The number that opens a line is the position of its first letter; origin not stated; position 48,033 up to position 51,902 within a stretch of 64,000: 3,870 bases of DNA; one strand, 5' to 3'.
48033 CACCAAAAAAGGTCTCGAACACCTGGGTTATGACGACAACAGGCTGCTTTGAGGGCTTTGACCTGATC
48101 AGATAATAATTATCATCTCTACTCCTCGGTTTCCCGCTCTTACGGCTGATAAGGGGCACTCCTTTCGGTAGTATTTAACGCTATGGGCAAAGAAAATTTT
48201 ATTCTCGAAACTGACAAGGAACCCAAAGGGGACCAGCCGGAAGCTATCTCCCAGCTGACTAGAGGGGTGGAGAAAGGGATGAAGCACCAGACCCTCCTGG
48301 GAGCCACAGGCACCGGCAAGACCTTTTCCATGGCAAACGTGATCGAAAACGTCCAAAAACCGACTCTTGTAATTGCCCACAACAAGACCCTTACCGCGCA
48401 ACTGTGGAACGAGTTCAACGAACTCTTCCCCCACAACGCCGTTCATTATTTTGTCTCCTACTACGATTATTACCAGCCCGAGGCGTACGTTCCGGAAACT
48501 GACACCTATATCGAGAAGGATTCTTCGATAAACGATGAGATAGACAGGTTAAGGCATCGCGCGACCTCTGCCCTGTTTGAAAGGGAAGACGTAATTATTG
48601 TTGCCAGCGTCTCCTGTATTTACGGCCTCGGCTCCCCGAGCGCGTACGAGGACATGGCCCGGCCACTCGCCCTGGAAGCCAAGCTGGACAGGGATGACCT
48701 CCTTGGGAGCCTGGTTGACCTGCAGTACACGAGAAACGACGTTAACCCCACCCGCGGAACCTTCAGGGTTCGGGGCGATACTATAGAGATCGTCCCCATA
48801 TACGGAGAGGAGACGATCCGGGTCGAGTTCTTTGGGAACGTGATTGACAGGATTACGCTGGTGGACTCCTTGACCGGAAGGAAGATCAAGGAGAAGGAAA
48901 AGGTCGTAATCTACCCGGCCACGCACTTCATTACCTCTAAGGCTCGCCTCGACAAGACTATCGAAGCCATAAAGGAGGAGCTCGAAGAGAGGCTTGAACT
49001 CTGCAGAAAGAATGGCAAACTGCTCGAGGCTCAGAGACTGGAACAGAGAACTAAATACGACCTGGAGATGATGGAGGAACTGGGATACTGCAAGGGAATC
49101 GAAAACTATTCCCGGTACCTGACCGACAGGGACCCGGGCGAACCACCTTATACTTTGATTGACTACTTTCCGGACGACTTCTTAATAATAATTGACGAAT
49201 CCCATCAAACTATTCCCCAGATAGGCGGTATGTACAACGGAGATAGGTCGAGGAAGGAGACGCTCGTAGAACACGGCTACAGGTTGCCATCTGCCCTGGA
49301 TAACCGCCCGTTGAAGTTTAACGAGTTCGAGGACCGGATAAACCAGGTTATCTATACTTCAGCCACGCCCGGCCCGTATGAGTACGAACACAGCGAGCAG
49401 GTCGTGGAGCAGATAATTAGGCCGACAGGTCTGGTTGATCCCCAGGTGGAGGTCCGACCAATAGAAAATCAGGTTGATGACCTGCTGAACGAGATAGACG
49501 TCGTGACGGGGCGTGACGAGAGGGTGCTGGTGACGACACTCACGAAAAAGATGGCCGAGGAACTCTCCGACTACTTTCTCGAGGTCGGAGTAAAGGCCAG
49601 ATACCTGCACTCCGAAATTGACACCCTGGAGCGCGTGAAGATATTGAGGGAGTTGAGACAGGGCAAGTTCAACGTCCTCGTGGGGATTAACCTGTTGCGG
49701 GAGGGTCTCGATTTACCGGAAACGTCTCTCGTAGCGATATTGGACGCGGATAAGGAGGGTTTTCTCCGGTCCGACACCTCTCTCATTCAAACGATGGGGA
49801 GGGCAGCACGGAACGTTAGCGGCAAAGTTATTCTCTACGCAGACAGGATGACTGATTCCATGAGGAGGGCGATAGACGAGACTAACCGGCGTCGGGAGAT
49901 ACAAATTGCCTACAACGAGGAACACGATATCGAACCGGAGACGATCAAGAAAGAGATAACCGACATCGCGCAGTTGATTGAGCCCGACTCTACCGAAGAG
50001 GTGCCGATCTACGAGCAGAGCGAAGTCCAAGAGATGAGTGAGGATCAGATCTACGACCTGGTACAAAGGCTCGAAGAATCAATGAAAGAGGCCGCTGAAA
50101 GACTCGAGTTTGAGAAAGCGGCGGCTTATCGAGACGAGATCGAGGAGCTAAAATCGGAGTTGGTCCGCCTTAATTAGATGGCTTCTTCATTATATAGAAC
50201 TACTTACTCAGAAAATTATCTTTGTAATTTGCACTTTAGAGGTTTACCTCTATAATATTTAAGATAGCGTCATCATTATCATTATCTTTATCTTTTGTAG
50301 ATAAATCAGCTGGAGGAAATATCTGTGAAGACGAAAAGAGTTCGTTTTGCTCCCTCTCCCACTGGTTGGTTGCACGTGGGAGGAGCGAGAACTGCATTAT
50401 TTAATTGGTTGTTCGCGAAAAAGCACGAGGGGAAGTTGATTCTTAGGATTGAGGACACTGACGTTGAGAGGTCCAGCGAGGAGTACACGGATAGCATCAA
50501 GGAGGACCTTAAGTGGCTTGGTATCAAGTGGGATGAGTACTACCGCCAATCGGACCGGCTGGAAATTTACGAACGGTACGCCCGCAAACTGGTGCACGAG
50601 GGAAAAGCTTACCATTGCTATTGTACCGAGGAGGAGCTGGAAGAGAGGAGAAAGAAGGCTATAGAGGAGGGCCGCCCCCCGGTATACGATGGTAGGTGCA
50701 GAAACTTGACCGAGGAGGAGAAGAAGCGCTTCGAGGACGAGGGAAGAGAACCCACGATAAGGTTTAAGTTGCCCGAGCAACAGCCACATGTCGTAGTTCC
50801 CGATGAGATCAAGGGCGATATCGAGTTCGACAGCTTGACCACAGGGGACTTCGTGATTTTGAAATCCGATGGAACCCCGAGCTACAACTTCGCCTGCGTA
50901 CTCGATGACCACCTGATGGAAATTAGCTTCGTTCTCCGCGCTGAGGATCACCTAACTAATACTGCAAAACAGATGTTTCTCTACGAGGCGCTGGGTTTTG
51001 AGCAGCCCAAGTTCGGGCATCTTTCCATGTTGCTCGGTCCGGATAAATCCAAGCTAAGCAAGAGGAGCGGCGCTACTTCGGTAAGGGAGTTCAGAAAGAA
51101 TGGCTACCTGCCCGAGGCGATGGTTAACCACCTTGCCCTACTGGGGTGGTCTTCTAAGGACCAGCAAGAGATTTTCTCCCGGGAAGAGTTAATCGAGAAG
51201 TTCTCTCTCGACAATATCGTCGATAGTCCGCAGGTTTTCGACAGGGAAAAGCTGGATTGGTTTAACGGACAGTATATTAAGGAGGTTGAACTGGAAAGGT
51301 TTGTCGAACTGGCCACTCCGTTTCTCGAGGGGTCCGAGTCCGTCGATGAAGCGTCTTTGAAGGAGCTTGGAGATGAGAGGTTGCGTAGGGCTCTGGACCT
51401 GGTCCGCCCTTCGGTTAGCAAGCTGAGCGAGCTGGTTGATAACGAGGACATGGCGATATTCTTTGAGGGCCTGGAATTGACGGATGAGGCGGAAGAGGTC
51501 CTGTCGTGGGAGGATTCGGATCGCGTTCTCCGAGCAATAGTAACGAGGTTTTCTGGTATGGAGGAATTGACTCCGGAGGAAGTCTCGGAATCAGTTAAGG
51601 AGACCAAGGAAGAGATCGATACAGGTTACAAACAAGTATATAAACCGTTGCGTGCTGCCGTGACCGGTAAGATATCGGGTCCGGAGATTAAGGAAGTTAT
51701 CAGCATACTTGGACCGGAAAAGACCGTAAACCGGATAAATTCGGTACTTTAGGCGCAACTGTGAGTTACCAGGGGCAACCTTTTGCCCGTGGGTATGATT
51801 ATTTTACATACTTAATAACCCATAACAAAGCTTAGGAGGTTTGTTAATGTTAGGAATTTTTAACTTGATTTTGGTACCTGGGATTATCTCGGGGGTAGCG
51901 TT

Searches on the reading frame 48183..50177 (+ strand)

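Call 74: search_protein_families(library=pfam, proteins=[window:48183-50177:+], max_evalue=1e-8)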
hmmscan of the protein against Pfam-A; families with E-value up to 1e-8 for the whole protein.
window:48183-50177:+ (664 aa): 4 families
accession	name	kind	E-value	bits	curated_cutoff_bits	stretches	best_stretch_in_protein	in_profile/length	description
PF17757.6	UvrB_inter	-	5.3e-30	103.8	22.9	1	162-249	3-91/91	UvrB interaction domain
PF12344.14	UvrB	-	2.3e-23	82.2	27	1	551-592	1-42/43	Ultra-violet resistance protein B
PF00271.37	Helicase_C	-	6.6e-20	71.9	23.5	1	433-544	5-109/110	Helicase conserved C-terminal domain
PF04851.21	ResIII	-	1.9e-13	51.1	22.5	1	13-120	3-114/164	Type III restriction enzyme, res subunit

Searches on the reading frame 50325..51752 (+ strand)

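Call 74: search_protein_families(library=pfam, proteins=[window:50325-51752:+], max_evalue=1e-8)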
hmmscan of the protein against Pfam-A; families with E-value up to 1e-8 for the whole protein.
window:50325-51752:+ (475 aa): 2 families
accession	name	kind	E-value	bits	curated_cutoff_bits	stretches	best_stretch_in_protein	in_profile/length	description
PF00749.27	tRNA-synt_1c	-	9.3e-114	380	23.4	1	5-312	3-314/314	tRNA synthetases class I (E and Q), catalytic domain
PF19269.4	Anticodon_2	-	1.4e-23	84.3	23.6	1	325-474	1-140/141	Anticodon binding domain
